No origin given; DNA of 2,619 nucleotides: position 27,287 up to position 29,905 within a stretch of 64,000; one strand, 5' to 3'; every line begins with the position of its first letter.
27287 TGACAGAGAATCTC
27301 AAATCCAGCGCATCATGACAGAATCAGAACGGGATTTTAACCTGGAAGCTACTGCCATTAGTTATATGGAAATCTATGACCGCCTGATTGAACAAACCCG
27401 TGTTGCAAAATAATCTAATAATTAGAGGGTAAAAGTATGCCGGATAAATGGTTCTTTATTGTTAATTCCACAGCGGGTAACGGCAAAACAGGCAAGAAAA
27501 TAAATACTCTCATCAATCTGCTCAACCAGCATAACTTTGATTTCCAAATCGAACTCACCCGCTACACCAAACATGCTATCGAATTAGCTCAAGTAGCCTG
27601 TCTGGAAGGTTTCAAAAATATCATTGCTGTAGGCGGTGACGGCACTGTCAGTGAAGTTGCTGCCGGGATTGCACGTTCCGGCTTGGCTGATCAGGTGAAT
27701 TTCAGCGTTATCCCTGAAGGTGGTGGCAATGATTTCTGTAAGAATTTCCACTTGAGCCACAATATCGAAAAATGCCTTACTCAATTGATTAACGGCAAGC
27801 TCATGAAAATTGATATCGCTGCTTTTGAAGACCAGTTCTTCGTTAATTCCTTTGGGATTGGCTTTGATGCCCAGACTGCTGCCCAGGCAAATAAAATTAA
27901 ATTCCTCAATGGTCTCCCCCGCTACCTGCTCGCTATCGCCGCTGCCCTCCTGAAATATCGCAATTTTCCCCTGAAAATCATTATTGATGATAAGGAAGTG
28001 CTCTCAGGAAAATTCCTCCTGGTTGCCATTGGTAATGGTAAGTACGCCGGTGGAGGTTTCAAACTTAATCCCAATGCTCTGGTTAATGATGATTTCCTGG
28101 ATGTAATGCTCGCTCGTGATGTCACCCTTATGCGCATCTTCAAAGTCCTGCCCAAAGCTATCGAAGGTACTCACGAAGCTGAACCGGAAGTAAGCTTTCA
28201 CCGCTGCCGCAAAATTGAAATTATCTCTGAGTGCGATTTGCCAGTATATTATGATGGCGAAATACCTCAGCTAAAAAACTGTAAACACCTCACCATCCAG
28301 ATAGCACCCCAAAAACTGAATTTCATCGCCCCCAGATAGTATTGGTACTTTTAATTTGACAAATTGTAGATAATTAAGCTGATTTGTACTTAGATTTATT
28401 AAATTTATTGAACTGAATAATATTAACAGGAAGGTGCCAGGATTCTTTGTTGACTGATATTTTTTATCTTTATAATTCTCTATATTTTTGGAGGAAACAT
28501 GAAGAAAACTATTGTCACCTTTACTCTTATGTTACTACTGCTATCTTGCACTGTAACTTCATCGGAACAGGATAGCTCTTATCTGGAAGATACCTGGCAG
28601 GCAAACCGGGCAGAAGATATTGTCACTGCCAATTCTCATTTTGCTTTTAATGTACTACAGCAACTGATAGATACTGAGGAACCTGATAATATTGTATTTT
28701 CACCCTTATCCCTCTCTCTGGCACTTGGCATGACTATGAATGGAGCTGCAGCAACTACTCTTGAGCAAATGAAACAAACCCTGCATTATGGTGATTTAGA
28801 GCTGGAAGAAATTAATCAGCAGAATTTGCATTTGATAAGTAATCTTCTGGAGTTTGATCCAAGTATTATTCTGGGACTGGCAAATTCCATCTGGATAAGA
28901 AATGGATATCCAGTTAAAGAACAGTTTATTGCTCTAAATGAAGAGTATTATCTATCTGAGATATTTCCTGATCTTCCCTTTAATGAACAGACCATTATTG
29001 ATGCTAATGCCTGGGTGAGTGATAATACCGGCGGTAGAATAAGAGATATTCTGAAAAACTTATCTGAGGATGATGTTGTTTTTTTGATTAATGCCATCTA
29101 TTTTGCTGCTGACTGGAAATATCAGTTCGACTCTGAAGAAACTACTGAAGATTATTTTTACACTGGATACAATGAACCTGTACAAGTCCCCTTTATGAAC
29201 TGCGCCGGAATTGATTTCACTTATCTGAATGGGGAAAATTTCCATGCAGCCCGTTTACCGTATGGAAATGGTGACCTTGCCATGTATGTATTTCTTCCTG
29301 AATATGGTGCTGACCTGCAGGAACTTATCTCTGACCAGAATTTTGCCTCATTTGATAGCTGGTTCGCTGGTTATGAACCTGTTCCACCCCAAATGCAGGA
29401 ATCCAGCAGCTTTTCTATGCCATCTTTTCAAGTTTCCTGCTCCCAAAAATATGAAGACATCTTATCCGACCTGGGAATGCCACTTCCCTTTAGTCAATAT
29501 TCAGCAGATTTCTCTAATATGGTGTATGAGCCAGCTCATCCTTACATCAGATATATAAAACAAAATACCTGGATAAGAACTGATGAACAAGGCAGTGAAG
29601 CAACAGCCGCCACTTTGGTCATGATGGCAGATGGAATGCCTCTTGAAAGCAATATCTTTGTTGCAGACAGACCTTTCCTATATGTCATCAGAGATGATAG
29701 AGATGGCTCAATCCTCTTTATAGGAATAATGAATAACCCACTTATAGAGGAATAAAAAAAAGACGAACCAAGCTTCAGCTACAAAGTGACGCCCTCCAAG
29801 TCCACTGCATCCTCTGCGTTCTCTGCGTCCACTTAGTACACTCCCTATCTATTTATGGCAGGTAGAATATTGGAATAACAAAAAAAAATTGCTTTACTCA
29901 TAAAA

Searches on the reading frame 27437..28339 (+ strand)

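Call 65: search_protein_families(library=pfam, proteins=[window:27437-28339:+])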
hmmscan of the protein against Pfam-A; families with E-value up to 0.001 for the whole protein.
window:27437-28339:+ (300 aa): 2 families
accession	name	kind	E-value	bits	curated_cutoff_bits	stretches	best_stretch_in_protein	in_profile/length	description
PF00781.29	DAGK_cat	-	7.3e-30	103.6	23.6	1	4-128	1-123/125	Diacylglycerol kinase catalytic domain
PF19279.4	YegS_C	-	5.1e-28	98.2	27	1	140-296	4-156/158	YegS C-terminal NAD kinase beta sandwich-like domain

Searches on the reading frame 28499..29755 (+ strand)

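Call 9: search_protein_families(library=pfam, proteins=[window:28499-29755:+])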
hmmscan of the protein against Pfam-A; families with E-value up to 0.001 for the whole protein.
window:28499-29755:+ (418 aa): 1 family
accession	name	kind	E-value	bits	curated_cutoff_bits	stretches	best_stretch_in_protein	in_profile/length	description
PF00079.25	Serpin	-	2.8e-88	297.1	27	1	44-414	2-370/370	Serpin (serine protease inhibitor)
